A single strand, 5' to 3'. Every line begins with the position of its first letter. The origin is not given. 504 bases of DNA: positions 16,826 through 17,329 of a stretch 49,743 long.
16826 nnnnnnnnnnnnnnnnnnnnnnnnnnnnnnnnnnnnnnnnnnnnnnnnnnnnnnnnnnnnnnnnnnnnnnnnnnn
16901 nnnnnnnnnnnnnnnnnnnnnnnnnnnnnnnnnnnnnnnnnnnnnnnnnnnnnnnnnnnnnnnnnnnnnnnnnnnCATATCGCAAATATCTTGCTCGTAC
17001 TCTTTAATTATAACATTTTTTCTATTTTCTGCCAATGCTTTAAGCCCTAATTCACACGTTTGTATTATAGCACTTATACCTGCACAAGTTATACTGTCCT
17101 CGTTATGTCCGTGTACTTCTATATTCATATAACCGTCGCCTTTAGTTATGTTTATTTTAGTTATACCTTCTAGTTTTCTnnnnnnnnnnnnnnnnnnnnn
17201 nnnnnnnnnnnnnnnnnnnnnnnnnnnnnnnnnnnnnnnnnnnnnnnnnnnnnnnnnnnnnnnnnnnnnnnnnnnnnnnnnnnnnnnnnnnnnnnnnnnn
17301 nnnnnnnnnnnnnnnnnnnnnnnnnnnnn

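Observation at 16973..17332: Phage-encoded Prp-like cysteine protease fused to an HTH domain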

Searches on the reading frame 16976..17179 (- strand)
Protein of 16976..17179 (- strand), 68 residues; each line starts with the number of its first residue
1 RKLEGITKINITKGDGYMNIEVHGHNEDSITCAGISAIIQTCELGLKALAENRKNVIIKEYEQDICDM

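Call 24: search_protein_representatives(alignment_id=A2)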
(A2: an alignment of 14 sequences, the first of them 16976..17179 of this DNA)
Query: 14 sequences, 68 profile positions. Proteins with E-value up to 0.001 (for the whole library): 79; up to 1e-10: 9; up to 1e-30: 2. The best 79 are listed.
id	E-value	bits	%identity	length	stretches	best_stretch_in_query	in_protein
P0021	3.7e-38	145.0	-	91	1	3-68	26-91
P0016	1.0e-35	137.2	-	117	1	1-63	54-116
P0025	1.8e-24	101.1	-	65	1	5-62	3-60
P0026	6.1e-19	83.4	-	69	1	2-63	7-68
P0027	7.2e-18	80.0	-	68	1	5-64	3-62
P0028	5.5e-17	77.2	-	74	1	7-65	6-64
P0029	4.2e-16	74.3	-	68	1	3-63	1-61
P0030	3.7e-13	64.9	-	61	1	6-47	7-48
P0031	7.2e-11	57.5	-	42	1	7-43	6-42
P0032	1.3e-09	53.6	-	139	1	8-63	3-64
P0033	7.3e-09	51.1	-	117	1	8-53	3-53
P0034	2.9e-08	49.2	-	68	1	10-53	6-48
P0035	4.8e-08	48.5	-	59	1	6-52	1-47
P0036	5.2e-08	48.4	-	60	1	7-60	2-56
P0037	1.4e-07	47.0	-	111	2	15-51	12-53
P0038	1.7e-07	46.7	-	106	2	6-52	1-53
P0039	3.7e-07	45.7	-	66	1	8-57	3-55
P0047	3.7e-06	42.5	-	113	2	6-65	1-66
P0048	7.8e-06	41.4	-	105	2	8-54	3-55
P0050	1.6e-05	40.5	-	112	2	10-58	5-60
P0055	4.3e-05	39.1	-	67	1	8-57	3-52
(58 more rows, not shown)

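Call 27: search_protein_families(library=pfam, proteins=[P0025, P0026, P0027, P0029, P0034, P0036, P0038, P0047, P0048, P0050], max_evalue=0.01)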
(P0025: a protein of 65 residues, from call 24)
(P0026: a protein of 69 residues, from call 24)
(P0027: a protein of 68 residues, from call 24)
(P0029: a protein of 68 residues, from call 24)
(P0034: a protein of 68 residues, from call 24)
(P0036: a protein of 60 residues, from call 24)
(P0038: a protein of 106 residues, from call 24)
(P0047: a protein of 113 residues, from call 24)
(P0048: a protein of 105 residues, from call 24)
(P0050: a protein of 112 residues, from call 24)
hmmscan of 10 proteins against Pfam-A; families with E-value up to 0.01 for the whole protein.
P0025 (65 aa): 1 family
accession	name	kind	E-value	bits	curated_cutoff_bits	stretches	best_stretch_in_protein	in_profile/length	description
PF04327.17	Peptidase_Prp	-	7.6e-06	26.5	27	1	5-48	2-51/90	Cysteine protease Prp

P0026 (69 aa): 1 family
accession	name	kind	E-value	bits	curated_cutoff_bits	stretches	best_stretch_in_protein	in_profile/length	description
PF04327.17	Peptidase_Prp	-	6.2e-05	23.6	27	1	13-62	3-58/90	Cysteine protease Prp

P0027 (68 aa): 1 family
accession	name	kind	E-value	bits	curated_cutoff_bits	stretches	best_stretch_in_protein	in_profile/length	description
PF04327.17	Peptidase_Prp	-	0.00035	21.2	27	1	6-51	3-55/90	Cysteine protease Prp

P0029 (68 aa): 1 family
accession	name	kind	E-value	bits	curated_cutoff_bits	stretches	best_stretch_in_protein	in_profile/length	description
PF04327.17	Peptidase_Prp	-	0.0049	17.5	27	1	5-50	2-53/90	Cysteine protease Prp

P0034 (68 aa): 1 family
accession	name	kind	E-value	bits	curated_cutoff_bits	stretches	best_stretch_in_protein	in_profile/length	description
PF04327.17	Peptidase_Prp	-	4.2e-08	33.8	27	1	1-53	1-59/90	Cysteine protease Prp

P0036 (60 aa): 1 family
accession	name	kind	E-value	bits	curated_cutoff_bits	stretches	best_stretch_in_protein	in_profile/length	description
PF04327.17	Peptidase_Prp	-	1.1e-07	32.4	27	1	1-51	1-56/90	Cysteine protease Prp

P0038 (106 aa): 1 family
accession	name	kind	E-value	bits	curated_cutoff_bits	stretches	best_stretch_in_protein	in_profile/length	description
PF04327.17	Peptidase_Prp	-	2.2e-23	82.7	27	1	1-98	1-90/90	Cysteine protease Prp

P0047 (113 aa): 1 family
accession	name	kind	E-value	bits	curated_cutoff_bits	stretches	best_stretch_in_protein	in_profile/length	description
PF04327.17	Peptidase_Prp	-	1.2e-23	83.6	27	1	1-105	1-90/90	Cysteine protease Prp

P0048 (105 aa): 1 family
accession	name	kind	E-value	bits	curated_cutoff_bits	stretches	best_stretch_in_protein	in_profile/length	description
PF04327.17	Peptidase_Prp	-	2e-20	73.3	27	1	1-101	1-89/90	Cysteine protease Prp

P0050 (112 aa): 1 family
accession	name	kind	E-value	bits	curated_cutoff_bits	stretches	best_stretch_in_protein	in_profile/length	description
PF04327.17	Peptidase_Prp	-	2.2e-25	89.2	27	1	1-104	1-90/90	Cysteine protease Prp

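Call 39: find_encoding_contigs(protein=P0025, flank=8000, max_places=3)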
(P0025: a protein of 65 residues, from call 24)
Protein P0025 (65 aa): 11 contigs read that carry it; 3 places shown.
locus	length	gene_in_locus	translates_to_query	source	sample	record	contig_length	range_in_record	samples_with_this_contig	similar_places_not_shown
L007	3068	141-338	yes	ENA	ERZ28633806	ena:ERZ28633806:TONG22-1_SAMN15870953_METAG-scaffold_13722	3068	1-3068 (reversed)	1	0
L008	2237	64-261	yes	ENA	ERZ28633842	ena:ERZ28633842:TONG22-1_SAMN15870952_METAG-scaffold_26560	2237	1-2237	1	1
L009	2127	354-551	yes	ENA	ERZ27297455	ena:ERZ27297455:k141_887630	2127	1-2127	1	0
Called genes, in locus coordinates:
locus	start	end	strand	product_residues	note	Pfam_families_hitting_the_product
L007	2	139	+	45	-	?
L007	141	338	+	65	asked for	PF04327:Peptidase_Prp (weak)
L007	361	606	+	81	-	PF21825:Sequestin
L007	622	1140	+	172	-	PF08761:dUTPase_2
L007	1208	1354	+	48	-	-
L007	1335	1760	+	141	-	PF05866:RusA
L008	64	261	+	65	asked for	PF04327:Peptidase_Prp (weak)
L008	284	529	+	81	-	PF21825:Sequestin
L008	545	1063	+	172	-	PF08761:dUTPase_2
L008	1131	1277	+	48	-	-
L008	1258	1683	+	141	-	PF05866:RusA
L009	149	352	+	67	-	-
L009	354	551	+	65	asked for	PF04327:Peptidase_Prp (weak)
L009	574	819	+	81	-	PF21825:Sequestin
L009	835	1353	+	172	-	PF08761:dUTPase_2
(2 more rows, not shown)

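Call 40: find_encoding_contigs(protein=P0034, flank=8000, max_places=3)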
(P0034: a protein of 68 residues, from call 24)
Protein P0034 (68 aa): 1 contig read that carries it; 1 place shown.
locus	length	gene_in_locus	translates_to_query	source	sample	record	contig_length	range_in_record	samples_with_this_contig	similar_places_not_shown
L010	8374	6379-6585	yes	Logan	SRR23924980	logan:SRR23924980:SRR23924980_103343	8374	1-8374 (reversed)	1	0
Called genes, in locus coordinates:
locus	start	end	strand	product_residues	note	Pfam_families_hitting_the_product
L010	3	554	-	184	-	?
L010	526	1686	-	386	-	PF01580:FtsK_SpoIIIE, PF25199:nSTAND_NTPase5 (faint)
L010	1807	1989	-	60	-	-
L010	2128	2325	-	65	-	-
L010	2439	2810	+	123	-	-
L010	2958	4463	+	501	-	PF03237:Terminase_6N, PF04466:Terminase_3, PF17289:Terminase_6C (weak)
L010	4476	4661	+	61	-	-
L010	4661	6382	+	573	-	PF16510:P22_portal, PF23899:SU10_portal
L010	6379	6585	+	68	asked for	PF04327:Peptidase_Prp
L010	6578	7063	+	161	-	PF00877:NLPC_P60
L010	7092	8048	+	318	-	-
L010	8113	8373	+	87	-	?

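Call 55: find_related_loci(query=A2, collection=genome_contigs, flank=8000)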
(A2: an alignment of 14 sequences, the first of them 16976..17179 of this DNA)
Query A2 (68 aa) in genome_contigs; peptide patterns used: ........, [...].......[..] (x = any residue, [..] = any of these).
44 stretches matched a pattern; 6 encode a relative of the query (tblastn E <= 1e-3); 6 distinct loci.
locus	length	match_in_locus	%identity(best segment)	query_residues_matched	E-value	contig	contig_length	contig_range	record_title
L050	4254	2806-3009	94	1-68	2e-39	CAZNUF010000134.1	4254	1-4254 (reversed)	MAG TPA_asm: uncultured Ruminococcus sp. isolate binchicken_co365_214 genome assembly, contig: NODE_18261_length_4254_co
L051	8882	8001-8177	85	2-60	5e-29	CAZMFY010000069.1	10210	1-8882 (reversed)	MAG TPA_asm: uncultured Oscillospiraceae bacterium isolate SRP278969_co2_504 genome assembly, contig: NODE_8337_length_1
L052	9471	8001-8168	59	7-62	1e-18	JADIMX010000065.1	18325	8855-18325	MAG: Candidatus Fimicola merdigallinarum isolate F6-4510 F6M83__C49375_L18325_SRR9113702, whole genome shotgun sequence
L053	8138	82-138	89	32-50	9e-8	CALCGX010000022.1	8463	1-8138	MAG TPA_asm: uncultured Bacteroidales bacterium isolate SRR6425760_bin.20_CONCOCT_v1.1_MAG genome assembly, contig: ERZ1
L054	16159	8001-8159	39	7-60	2e-5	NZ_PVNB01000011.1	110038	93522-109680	Orenia metallireducens strain MSL40 Ga0139028_111, whole genome shotgun sequence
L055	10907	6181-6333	44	2-46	2e-5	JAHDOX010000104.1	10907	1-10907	MAG: Synergistales bacterium isolate SL3-B22.4 k141_257672, whole genome shotgun sequence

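Call 60: predict_structure(alignment_id=A3)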
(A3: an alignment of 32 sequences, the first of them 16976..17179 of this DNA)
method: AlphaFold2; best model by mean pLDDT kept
length: 68 residues; sequences in the alignment: 32
mean_pLDDT: 91.0   pTM: 0.72
mean pLDDT of the five models: 91.0, 90.5, 90.4, 89.5, 88.1
residues with pLDDT >= 90: 57; 70-90: 4; 50-70: 5; < 50: 2
segments of 3 or more residues with pLDDT < 50: none
pLDDT, mean of each block of 10 residues (from residue 1): 82 97 95 97 97 95 68
secondary structure, 60 per line:
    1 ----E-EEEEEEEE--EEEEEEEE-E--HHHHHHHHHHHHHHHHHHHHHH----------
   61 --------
elements in order: E7-14 E17-24 H29-50

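Call 62: fold_search(model_id=the predicted structure, library=pdb)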
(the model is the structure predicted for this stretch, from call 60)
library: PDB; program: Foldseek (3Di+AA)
matches with E <= 10: 55; with E <= 0.001: 0
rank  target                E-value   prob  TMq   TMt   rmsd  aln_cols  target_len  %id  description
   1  9lr9_M                1.7e+00  0.16  0.35  0.24   9.7        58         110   10  Local reconstruction of bovine adenovirus type 3 capsid (released 2025-06-04)
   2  4whn_B                2.6e+00  0.09  0.32  0.16  11.8        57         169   16  Structure of toxin-activating acyltransferase (TAAT) (released 2015-06-03)
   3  7pkt_u                2.7e+00  0.08  0.29  0.16  13.8        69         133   12  Large subunit of the Chlamydomonas reinhardtii mitoribosome (released 2022-06-15)
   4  4whn_A                3.3e+00  0.08  0.31  0.16  10.3        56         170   16  Structure of toxin-activating acyltransferase (TAAT) (released 2015-06-03)
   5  7qep_N1               3.3e+00  0.08  0.32  0.15  13.8        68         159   12  Cryo-EM structure of the ribosome from Encephalitozoon cuniculi (released 2022-02-09)
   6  1q10_MODEL_1_A        3.6e+00  0.08  0.24  0.28   8.0        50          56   10  Ensemble of 40 Structures of the Dimeric Mutant of the B1 Domain of Streptococcal Protein G (released 2003-10-14)
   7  2uzr                  4.1e+00  0.21  0.42  0.27   4.2        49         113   22  A transforming mutation in the pleckstrin homology domain of AKT1 in cancer (AKT1-PH_E17K) (released 2007-07-17)
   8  3ic3_A                4.4e+00  0.08  0.33  0.26   8.0        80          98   10  Structure of a putative pyruvate dehydrogenase from the photosynthetic bacterium Rhodopseudomonas palustrus CGA009 (released 2009-09-22)
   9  2hj1_A                4.4e+00  0.04  0.26  0.23   9.6        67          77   12  Crystal structure of a 3D domain-swapped dimer of protein HI0395 from Haemophilus influenzae (released 2006-08-29)
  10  2dqr_B                4.4e+00  0.04  0.23  0.16  12.3        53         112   23  Crystal structure of the replication terminator protein mutant RTP.E39K.R42Q (released 2007-05-29)
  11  8pv1_LT               4.7e+00  0.06  0.32  0.18  16.9        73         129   14  Chaetomium thermophilum pre-60S State 6 - pre-5S rotation - L1 intermediate - composite structure (released 2023-11-15)
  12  8fkz_LE               4.7e+00  0.05  0.28  0.19  15.9        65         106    9  Human nucleolar pre-60S ribosomal subunit (State G) (released 2023-07-12)
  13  7r81_V1               5.0e+00  0.04  0.29  0.14  20.5        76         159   16  Structure of the translating Neurospora crassa ribosome arrested by cycloheximide (released 2021-12-01)
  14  5cm2_Z                5.0e+00  0.04  0.18  0.08   5.8        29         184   24  Structure of Y. lipolytica Trm9-Trm112 complex, a methyltransferase modifying U34 in the anticodon loop of some tRNAs (released 2015-10-21)
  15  1unr                  5.3e+00  0.18  0.43  0.28   4.2        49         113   22  Crystal structure of the PH domain of PKB alpha in complex with a sulfate molecule (released 2004-09-16)
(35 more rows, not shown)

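Call 67: fold_search(model_id=the predicted structure, library=viral)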
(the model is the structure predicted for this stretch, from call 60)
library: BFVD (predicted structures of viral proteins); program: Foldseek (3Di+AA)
matches with E <= 10: 327; with E <= 0.001: 0
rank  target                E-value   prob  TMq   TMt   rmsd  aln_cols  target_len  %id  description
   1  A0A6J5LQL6            4.7e-03  1.00  0.64  0.70   3.4        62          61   27  Cysteine protease Prp [uncultured Caudovirales phage]
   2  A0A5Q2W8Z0            5.9e-01  0.10  0.23  0.10  10.7        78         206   23  (no name in the UniProt tables at hand)
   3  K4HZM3                6.3e-01  0.41  0.34  0.36   6.9        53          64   13  Uncharacterized protein [Lactobacillus phage ATCC 8014-B2]
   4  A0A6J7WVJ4            6.3e-01  0.20  0.24  0.18   8.6        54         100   15  Uncharacterized protein [uncultured Caudovirales phage]
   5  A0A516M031            8.2e-01  0.15  0.27  0.24  13.1        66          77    9  (no name in the UniProt tables at hand)
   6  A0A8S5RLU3            8.8e-01  0.33  0.36  0.42   7.8        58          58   12  Uncharacterized protein [virus sp. ctxAI8]
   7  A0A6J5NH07            9.4e-01  0.16  0.31  0.28  18.8        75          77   15  Uncharacterized protein [uncultured Caudovirales phage]
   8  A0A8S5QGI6            1.0e+00  0.16  0.25  0.33   6.5        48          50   27  Uncharacterized protein [Siphoviridae sp. ctWBz6]
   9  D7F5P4                1.0e+00  0.12  0.22  0.09  11.9        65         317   12  (no name in the UniProt tables at hand)
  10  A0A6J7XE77            1.1e+00  0.15  0.33  0.23  12.5        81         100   16  Uncharacterized protein [uncultured Caudovirales phage]
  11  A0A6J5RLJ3            1.4e+00  0.28  0.40  0.30   7.6        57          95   12  Uncharacterized protein [uncultured Caudovirales phage]
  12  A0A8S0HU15            1.4e+00  0.14  0.31  0.27   8.6        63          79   14  (no name in the UniProt tables at hand)
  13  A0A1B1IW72            1.4e+00  0.12  0.31  0.25  12.1        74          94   16  (no name in the UniProt tables at hand)
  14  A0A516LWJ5            1.5e+00  0.30  0.32  0.37   5.5        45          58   22  (no name in the UniProt tables at hand)
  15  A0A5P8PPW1            1.5e+00  0.20  0.31  0.18  17.1        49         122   18  (no name in the UniProt tables at hand)
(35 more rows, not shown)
